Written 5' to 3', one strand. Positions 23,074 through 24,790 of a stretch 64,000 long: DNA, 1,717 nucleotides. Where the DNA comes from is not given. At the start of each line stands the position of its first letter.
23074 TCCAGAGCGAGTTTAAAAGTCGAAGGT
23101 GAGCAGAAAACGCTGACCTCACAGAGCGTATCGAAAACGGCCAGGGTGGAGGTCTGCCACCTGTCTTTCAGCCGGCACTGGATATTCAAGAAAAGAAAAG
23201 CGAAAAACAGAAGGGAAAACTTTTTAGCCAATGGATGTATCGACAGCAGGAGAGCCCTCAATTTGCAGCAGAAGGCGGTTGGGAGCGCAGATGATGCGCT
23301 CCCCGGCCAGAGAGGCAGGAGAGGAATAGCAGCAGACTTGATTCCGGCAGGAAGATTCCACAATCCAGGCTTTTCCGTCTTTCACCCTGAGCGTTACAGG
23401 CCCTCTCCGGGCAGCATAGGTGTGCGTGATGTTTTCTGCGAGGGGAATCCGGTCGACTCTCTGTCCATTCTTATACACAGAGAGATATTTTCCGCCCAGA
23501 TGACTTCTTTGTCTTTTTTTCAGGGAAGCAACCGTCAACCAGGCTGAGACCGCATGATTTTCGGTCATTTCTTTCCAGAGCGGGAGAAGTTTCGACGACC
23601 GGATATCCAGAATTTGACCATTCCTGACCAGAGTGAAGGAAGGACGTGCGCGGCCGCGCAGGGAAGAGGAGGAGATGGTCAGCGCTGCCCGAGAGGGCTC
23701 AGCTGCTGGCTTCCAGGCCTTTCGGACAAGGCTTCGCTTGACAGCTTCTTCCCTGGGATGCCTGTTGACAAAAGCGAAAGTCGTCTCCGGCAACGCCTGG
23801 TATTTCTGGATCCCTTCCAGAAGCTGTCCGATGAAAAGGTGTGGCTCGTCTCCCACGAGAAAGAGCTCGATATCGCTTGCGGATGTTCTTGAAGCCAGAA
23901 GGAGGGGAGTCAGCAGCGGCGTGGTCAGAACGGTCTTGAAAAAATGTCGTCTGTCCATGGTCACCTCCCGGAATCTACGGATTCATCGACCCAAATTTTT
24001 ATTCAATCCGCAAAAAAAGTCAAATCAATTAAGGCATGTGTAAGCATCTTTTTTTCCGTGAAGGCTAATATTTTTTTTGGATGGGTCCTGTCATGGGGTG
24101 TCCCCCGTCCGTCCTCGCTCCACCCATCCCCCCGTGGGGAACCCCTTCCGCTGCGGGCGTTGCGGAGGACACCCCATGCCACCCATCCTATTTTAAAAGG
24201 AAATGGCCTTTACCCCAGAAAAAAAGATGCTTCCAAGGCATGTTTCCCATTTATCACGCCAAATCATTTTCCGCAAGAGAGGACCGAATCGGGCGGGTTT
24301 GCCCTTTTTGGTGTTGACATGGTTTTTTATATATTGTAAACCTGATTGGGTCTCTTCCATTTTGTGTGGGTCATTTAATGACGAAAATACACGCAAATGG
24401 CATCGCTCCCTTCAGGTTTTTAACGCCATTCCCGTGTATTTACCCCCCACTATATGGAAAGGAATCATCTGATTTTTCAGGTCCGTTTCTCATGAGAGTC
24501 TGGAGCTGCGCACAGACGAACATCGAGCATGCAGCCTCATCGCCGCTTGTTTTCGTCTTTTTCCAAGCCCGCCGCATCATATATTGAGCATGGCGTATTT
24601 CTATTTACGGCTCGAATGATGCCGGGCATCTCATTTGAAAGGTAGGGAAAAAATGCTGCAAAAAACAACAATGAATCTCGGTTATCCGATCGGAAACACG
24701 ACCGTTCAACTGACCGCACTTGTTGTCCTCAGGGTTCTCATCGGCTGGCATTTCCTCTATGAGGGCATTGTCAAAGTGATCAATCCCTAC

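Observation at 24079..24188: GC-rich structured repeat family B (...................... core) in three 5' regions of minus-strand genes; long and short forms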

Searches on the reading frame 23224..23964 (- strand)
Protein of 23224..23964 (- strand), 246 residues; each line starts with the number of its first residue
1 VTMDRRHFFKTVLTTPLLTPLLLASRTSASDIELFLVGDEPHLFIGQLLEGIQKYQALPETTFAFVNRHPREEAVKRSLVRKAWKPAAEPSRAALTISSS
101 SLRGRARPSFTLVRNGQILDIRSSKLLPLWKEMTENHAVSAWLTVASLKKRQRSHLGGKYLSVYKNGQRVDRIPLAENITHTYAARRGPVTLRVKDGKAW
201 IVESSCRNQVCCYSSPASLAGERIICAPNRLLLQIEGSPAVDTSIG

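Call 16: search_protein_families(library=pfam, proteins=[window:23224-23964:-])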
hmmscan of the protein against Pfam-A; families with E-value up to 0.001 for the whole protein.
window:23224-23964:- (246 aa): 1 family
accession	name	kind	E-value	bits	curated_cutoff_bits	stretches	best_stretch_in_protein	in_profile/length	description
PF07009.16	NusG_II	-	4.4e-17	62.6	29.6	1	145-238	10-106/107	NusG domain II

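Call 21: find_encoding_contigs(protein=window:23224-23958:-, flank=10000, max_places=10)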
Protein window:23224-23958:- (244 aa): 2 contigs read that carry it; 2 places shown.
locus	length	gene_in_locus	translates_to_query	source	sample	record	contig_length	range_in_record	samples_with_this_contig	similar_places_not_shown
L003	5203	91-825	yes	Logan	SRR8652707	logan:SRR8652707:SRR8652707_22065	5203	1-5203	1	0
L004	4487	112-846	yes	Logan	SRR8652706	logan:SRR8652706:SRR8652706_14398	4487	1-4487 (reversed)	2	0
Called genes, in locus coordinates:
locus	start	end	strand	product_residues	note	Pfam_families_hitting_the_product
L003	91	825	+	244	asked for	PF07009:NusG_II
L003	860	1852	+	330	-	PF02424:ApbE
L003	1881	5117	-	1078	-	PF02837:Glyco_hydro_2_N, PF22666:Glyco_hydro_2_N2 (weak), PF00703:Glyco_hydro_2, PF02836:Glyco_hydro_2_C, PF16353:LacZ_4, PF02929:Bgal_small_N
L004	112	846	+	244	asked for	PF07009:NusG_II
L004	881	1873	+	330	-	PF02424:ApbE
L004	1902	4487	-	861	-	?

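Call 29: find_related_loci(query=window:23224-23958:-, collection=genome_contigs, flank=10000)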
Query window:23224-23958:- (244 aa) in genome_contigs; peptide patterns used: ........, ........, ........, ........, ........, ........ (x = any residue, [..] = any of these).
191 stretches matched a pattern; 2 encode a relative of the query (tblastn E <= 1e-3); 2 distinct loci.
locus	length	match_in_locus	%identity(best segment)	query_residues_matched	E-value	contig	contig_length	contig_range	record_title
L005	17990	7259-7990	45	1-244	3e-72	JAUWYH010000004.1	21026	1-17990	MAG: Candidatus Aminicenantes bacterium isolate CSMAG_2705 CSMAG_2705_k141_2056_length_21026_cov_10.9895, whole genome s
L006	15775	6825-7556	45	1-244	3e-64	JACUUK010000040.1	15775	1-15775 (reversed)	MAG: Candidatus Aminicenantes bacterium isolate Kmv29 NODE_1858_length_15775_cov_14.620674, whole genome shotgun sequenc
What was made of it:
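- Tried and rejected: This is too distant for an empty-site comparison (call 29).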

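Call 30: find_homologous_proteins(query=window:23224-23958:-)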
Query window:23224-23958:- (244 aa): 257 proteins with E <= 0.001 among 1048 candidates; the best 120 are listed.
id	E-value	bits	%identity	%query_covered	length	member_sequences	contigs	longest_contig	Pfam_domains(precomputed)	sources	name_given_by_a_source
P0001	2.1e-157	540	100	100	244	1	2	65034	PF07009.17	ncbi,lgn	-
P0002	8.2e-83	296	54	100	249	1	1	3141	PF07009.17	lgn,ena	-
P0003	1.1e-77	279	53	100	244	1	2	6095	PF07009.17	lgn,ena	-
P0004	2.0e-77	278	52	100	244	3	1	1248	PF07009.17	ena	-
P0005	2.1e-77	278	52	100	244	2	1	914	PF07009.17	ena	-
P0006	2.9e-77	277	50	100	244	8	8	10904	PF07009.17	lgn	-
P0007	3.8e-77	277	52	100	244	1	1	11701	PF07009.17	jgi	jgi:hypothetical protein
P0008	9.7e-77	276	49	100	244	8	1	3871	PF07009.17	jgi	jgi:hypothetical protein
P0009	1.0e-76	276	51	100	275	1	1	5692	PF07009.17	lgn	-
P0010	2.7e-76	274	51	100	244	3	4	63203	PF07009.17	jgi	jgi:hypothetical protein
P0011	3.8e-76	274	52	100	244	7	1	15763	PF07009.17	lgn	-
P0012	6.8e-76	273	50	100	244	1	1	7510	PF07009.17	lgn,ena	-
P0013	7.1e-76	273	51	100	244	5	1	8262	PF07009.17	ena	-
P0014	5.0e-75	270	51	100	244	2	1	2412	PF07009.17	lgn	-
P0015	8.9e-75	269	52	100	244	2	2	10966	PF07009.17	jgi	-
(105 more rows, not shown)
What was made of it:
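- On MITE (non-autonomous DDE-type transposon): The nearest relatives are 45-54% identical in protein (call 30).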

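Call 32: list_cluster_members(proteins=[P0001])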
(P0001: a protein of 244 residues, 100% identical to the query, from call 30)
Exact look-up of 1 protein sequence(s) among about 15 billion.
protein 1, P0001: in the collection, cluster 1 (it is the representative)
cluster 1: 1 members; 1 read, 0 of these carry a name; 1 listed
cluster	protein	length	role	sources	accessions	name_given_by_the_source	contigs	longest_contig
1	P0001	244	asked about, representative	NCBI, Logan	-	-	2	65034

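Call 100: search_protein_families(library=ncbifam, proteins=[window:23224-23958:-], max_evalue=0.01)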
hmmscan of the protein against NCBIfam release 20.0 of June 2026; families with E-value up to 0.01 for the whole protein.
window:23224-23958:- (244 aa): 0 families

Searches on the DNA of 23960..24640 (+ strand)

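Call 49: search_rna_families(source=window, start=23960, end=24640, threshold=evalue, max_evalue=10)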
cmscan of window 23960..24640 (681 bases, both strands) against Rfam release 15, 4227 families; matches with E-value up to 10: 2.
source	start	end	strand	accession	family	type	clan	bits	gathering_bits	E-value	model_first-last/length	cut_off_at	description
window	24447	24632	+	RF00260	HepC_CRE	Cis-reg;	-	11.2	140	2.5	1-176/176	no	Hepatitis C virus (HCV) cis-acting replication element (CRE)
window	24210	24263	-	RF02172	RFPL3-AS1_2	Gene; lncRNA;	-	10.7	40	5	1-71/71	no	RFPL3 antisense RNA 1 conserved region 2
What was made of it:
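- On Any described RNA family (Rfam 15): Nothing credible at E up to 10 around copy 2 (call 49).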

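Call 105: search_dna_similar(query=window:24040-24234:+, collection=plasmids, mode=distant, max_evalue=0.01, max_rows=10)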
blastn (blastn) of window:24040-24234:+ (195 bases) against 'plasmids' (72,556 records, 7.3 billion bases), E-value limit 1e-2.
No match.
